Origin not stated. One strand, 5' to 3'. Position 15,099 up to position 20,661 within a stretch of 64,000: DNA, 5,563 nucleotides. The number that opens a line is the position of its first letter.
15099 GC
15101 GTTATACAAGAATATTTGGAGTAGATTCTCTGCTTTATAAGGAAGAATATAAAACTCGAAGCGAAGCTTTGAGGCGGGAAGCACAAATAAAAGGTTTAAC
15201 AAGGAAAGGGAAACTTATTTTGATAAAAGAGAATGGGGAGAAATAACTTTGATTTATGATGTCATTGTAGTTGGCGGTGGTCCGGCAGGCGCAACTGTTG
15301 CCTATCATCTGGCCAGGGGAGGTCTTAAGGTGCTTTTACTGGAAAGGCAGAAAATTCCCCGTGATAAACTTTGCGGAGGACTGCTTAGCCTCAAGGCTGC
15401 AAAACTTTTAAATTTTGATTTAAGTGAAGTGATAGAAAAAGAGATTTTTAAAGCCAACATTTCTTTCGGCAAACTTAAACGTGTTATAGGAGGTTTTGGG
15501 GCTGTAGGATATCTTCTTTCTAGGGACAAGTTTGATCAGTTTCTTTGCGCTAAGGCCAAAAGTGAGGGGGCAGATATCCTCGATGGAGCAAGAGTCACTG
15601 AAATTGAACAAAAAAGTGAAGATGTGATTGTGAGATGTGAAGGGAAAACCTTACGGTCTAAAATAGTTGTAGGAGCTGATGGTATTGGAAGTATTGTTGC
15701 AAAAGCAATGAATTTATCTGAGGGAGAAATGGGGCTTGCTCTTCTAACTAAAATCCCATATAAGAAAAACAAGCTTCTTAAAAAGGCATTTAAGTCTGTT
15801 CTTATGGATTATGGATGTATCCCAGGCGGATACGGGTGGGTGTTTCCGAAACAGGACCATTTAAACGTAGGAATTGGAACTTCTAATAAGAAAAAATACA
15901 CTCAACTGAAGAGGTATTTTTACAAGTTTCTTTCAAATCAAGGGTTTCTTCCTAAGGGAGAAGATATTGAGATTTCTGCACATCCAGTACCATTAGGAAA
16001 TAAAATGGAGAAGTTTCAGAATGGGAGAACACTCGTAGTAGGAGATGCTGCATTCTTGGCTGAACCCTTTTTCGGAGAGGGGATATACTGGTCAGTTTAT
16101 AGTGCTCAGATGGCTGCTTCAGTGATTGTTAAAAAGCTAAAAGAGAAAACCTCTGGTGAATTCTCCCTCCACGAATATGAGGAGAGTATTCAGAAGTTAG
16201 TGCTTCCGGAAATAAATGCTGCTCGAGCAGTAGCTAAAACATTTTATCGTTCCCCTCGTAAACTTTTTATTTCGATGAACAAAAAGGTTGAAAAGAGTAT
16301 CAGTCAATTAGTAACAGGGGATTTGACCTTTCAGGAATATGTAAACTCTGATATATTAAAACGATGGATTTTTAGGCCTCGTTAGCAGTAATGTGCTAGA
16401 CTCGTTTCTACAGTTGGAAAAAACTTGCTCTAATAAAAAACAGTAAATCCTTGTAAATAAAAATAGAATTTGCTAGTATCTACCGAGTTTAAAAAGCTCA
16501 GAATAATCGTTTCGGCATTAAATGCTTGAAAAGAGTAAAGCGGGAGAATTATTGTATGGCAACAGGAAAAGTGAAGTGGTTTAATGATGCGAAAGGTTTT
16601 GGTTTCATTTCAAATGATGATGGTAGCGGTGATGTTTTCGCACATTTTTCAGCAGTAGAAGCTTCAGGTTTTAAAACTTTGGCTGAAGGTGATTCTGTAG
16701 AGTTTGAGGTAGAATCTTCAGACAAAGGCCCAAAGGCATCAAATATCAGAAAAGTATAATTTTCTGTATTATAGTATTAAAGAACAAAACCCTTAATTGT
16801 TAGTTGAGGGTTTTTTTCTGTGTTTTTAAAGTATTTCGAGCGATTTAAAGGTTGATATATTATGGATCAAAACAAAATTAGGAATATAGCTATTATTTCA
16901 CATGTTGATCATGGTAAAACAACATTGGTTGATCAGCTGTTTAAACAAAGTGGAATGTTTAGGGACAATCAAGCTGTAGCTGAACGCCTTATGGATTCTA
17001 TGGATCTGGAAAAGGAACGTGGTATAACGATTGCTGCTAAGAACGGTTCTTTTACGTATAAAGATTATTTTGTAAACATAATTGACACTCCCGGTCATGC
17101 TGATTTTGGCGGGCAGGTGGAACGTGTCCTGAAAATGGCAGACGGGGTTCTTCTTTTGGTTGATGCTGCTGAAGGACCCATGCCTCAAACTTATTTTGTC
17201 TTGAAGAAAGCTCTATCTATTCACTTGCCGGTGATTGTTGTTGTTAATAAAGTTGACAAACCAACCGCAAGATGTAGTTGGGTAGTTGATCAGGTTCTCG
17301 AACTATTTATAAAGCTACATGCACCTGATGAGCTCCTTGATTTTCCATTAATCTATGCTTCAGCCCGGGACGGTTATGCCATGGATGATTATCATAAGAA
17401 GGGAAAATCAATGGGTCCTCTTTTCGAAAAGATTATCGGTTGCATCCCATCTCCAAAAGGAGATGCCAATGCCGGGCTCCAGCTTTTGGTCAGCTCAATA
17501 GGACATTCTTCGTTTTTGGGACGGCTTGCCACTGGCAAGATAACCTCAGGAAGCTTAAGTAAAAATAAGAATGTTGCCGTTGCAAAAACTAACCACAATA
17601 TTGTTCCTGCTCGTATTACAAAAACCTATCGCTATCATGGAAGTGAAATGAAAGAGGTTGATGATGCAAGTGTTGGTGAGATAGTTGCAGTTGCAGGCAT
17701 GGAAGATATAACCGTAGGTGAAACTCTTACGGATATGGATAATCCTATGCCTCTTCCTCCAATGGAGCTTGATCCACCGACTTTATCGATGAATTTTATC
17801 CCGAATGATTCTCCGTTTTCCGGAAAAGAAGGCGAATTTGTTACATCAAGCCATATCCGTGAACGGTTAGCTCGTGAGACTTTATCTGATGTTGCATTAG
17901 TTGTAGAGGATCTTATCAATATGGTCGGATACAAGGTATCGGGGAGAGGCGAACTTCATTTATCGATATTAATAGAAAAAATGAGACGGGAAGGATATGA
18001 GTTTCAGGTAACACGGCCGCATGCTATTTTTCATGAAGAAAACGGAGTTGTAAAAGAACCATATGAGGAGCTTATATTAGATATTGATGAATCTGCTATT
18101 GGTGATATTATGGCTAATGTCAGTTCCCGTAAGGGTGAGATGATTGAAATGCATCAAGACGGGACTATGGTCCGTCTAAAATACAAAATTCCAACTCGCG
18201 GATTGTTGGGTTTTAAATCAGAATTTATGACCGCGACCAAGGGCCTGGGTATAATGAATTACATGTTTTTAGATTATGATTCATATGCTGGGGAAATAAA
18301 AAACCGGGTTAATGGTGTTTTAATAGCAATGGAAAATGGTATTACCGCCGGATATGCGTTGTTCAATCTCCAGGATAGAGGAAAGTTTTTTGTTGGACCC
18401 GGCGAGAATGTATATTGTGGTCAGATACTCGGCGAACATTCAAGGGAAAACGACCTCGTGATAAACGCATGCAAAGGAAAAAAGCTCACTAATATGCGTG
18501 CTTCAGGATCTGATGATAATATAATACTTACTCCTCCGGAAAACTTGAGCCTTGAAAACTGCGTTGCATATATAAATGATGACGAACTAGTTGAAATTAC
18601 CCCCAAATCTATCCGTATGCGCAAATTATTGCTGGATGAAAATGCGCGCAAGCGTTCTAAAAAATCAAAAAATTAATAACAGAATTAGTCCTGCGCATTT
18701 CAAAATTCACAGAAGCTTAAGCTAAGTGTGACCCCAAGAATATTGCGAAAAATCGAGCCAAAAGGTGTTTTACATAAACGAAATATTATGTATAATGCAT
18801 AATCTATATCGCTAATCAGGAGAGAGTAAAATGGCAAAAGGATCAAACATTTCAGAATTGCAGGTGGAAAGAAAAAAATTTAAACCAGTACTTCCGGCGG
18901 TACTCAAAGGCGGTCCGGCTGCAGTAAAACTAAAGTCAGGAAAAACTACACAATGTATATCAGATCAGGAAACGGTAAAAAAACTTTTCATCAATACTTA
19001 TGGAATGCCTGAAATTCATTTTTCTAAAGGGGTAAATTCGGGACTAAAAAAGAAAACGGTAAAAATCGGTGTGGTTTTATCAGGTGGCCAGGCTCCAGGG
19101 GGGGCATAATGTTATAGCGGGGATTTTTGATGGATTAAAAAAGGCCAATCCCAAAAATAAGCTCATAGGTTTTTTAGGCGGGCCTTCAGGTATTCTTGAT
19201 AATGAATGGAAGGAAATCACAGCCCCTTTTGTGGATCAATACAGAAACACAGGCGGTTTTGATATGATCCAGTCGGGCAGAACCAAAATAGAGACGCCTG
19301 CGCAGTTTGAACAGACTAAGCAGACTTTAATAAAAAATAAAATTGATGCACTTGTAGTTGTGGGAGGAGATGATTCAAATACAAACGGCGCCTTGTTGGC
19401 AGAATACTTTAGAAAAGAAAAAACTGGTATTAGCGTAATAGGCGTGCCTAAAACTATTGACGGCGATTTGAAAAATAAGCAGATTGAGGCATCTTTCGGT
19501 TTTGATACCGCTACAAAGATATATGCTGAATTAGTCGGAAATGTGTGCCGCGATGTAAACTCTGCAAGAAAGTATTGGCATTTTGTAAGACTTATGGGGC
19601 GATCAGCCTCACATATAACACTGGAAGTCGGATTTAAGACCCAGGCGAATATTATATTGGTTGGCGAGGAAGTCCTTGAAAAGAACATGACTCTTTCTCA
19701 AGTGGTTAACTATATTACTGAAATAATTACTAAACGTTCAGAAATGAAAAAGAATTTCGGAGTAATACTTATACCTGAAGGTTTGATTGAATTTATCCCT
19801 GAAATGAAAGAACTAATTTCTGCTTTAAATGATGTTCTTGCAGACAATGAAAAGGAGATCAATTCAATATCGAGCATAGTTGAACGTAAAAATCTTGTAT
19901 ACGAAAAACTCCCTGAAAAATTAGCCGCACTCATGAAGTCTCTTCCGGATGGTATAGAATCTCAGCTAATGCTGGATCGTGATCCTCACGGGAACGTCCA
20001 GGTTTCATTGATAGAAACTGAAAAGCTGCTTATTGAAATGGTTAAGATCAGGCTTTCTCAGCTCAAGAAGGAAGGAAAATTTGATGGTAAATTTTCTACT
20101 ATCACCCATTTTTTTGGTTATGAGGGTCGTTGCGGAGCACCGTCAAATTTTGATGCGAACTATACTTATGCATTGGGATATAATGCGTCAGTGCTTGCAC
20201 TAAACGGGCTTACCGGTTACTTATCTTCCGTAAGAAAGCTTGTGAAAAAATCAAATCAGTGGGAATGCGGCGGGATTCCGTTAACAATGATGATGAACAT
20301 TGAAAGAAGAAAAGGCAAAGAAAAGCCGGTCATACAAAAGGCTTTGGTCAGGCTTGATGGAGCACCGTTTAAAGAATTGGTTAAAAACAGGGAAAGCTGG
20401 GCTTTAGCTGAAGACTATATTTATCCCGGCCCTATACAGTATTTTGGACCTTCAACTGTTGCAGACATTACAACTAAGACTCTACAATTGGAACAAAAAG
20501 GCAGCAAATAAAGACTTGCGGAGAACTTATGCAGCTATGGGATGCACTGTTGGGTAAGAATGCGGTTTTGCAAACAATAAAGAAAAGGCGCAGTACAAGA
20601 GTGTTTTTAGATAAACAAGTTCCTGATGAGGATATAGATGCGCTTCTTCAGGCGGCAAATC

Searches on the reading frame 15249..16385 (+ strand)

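Call 13: search_protein_families(library=pfam, proteins=[window:15249-16385:+], max_evalue=0.00001)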
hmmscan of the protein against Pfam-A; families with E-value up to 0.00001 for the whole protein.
window:15249-16385:+ (378 aa): 11 families
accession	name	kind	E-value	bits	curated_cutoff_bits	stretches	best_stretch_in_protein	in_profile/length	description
PF01494.25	FAD_binding_3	-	1.6e-19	70.8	22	1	91-312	98-336/349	FAD binding domain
PF01266.30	DAO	-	8.2e-14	52.3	27.9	1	4-37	1-34/353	FAD dependent oxidoreductase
PF05834.18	Lycopene_cycl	-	1.3e-12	47.9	23.4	1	4-151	1-146/380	Lycopene cyclase protein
PF22578.2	GGR_cat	-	1.7e-09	37.9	27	1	184-238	22-76/88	Geranylgeranyl reductase catalytic domain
PF12831.13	FAD_oxidored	-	1.1e-08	35.3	27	1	4-153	1-153/416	FAD dependent oxidoreductase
PF04820.20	Trp_halogenase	-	8e-08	32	21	0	4-40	1-41/458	Tryptophan halogenase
PF07992.20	Pyr_redox_2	-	4.6e-07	30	26.1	1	3-128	1-87/291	Pyridine nucleotide-disulphide oxidoreductase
PF03486.20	HI0933_like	-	1.2e-06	28.6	50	0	4-41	2-39/244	HI0933-like protein Rossmann domain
PF13738.12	Pyr_redox_3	-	1.4e-06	28.2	30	0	6-36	1-32/305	Pyridine nucleotide-disulphide oxidoreductase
PF01946.23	Thi4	-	1.7e-06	27.9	26.2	1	3-34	18-50/235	Thi4 family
PF13450.12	NAD_binding_8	-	2.6e-06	28.1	21.9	1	7-35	1-29/68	NAD(P)-binding Rossmann-like domain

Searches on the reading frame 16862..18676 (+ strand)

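Call 13: search_protein_families(library=pfam, proteins=[window:16862-18676:+], max_evalue=0.00001)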
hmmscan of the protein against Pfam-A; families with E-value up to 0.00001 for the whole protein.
window:16862-18676:+ (604 aa): 6 families
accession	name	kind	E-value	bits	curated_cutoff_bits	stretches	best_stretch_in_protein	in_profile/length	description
PF00009.33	GTP_EFTU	-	3.3e-55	187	26.5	1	5-196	2-187/188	Elongation factor Tu GTP binding domain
PF21018.2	BipA_C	-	2e-46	156.7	23.8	1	484-592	1-109/110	TypA/BipA C-terminal domain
PF00679.30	EFG_C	-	3.1e-22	78.9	27.9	1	397-482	2-88/89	Elongation factor G C-terminus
PF03144.31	GTP_EFTU_D2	-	1.1e-12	48.6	30.3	1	220-290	1-73/73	Elongation factor Tu domain 2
PF22042.2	EF-G_D2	-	1.4e-08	35.1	27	1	218-291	14-83/84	Elongation factor G domain 2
PF01926.29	MMR_HSR1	-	7.3e-07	29.7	21.9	1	9-130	2-113/113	50S ribosome-binding GTPase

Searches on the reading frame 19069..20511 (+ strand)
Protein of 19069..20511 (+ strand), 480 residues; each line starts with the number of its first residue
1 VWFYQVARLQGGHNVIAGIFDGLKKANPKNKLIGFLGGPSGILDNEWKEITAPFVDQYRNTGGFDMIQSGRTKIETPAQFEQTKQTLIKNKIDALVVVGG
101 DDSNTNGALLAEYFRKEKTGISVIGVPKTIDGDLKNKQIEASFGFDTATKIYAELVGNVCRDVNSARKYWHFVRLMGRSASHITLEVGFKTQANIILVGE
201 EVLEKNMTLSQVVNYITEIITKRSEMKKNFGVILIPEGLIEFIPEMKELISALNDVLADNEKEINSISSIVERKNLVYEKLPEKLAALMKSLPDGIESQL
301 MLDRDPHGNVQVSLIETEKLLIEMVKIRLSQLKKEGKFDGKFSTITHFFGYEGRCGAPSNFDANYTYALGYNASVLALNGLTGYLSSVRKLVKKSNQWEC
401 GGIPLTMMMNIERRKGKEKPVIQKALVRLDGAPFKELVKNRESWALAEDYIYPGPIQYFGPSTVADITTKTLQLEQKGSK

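Call 13: search_protein_families(library=pfam, proteins=[window:19069-20511:+], max_evalue=0.00001)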
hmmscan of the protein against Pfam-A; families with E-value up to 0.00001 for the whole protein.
window:19069-20511:+ (480 aa): 1 family
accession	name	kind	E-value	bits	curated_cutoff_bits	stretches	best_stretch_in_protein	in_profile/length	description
PF00365.25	PFK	-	7.4e-35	121.1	30.9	1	27-373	29-273/277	Phosphofructokinase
